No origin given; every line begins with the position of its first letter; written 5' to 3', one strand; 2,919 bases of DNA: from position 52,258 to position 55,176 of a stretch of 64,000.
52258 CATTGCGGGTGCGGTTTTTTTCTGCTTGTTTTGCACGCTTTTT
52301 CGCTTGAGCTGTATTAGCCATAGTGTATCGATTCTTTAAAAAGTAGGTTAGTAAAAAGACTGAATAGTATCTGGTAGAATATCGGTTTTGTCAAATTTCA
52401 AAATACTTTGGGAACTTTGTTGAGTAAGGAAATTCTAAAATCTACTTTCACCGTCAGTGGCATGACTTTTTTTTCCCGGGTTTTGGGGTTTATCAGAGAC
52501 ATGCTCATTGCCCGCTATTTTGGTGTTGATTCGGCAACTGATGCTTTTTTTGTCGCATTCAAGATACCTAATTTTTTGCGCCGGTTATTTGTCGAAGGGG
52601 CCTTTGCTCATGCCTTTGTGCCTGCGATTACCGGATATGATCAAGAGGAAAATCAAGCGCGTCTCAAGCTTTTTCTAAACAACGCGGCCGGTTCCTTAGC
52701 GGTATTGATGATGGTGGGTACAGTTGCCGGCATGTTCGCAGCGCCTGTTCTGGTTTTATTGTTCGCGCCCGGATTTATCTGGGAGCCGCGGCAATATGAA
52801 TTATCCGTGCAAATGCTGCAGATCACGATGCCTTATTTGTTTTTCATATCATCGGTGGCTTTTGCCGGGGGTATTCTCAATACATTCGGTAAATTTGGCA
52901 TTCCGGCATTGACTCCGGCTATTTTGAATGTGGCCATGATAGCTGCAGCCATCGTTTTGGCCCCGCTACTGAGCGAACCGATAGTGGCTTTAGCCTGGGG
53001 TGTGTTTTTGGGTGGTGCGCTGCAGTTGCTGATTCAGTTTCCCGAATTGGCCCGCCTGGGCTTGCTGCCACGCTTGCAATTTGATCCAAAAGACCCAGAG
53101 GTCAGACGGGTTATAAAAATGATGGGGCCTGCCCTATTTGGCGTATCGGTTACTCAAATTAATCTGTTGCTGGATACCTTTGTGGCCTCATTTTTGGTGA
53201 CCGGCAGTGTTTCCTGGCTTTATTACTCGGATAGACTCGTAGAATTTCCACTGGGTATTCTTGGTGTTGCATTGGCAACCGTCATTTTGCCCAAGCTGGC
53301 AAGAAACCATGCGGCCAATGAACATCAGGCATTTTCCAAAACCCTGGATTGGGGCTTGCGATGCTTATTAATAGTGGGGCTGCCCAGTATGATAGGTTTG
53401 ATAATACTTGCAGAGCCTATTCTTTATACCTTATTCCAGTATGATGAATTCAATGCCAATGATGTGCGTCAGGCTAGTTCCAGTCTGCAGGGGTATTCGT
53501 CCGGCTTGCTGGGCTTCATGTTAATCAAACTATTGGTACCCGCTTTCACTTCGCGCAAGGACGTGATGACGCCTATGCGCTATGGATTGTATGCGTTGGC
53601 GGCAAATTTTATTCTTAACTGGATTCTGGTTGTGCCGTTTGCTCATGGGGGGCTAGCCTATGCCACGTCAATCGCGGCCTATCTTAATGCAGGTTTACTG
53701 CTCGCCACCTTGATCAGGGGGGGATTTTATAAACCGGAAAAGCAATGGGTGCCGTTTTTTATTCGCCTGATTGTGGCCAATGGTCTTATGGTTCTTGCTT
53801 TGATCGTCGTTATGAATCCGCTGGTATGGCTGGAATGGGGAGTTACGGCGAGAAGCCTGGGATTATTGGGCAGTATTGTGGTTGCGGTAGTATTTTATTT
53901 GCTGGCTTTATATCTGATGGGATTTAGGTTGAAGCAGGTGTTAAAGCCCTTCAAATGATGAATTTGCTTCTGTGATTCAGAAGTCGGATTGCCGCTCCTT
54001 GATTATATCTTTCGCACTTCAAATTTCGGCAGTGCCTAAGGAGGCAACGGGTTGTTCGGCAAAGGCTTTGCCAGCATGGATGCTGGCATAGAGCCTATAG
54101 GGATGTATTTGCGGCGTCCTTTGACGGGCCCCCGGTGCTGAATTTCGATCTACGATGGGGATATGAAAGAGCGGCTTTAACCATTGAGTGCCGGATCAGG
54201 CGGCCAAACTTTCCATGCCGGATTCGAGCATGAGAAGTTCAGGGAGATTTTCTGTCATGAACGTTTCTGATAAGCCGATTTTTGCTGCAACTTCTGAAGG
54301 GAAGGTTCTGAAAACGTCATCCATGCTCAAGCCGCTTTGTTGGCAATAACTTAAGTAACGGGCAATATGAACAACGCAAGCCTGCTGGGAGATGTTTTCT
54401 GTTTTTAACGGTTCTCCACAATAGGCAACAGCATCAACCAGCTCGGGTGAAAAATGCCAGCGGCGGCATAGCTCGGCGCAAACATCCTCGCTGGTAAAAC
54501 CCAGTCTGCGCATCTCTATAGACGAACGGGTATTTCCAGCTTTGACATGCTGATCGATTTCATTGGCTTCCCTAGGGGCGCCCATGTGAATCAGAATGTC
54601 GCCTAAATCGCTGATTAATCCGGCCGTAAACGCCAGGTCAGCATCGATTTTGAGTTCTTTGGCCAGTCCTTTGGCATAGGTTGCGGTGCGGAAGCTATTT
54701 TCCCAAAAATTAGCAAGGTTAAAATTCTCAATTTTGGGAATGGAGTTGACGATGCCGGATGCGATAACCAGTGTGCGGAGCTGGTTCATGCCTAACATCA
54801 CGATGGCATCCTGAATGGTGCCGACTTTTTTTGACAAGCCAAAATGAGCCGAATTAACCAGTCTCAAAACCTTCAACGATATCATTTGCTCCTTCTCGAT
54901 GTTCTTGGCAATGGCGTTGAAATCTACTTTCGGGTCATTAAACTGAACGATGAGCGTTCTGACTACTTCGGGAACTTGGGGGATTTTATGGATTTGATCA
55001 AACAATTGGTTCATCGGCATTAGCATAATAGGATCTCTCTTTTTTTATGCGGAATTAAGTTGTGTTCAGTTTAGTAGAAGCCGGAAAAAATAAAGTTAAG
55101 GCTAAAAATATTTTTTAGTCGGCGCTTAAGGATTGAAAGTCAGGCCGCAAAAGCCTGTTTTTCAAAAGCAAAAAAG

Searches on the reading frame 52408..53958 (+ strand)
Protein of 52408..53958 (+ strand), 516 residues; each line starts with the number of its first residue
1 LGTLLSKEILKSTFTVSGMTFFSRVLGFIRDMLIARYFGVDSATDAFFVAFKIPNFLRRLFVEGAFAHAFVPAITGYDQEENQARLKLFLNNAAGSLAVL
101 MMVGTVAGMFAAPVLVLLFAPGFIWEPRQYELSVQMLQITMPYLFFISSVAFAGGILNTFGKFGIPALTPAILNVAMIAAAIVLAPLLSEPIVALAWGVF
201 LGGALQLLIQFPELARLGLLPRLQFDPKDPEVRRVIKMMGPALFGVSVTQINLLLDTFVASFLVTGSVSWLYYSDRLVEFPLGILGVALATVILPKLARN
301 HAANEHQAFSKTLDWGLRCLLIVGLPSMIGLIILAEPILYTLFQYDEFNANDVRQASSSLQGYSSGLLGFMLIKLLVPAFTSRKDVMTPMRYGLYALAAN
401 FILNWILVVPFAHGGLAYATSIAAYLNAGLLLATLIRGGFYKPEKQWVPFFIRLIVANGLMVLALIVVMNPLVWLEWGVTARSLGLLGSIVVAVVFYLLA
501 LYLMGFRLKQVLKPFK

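Call 69: search_protein_families(library=pfam, proteins=[window:52408-53958:+], max_evalue=0.00001)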
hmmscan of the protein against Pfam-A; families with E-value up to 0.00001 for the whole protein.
window:52408-53958:+ (516 aa): 1 family
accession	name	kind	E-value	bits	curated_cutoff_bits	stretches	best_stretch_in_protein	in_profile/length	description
PF03023.19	MurJ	-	6.5e-125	417.7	27.4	1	34-479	1-442/451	Lipid II flippase MurJ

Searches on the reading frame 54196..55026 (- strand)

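Call 69: search_protein_families(library=pfam, proteins=[window:54196-55026:-], max_evalue=0.00001)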
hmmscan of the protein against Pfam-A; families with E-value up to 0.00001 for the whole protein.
window:54196-55026:- (276 aa): 2 families
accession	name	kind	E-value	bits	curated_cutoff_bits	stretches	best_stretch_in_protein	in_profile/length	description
PF08668.18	HDOD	-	1.1e-49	169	22.9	1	15-203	1-193/196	HDOD domain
PF01966.28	HD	-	5.5e-07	30.3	22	1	108-225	2-113/116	HD domain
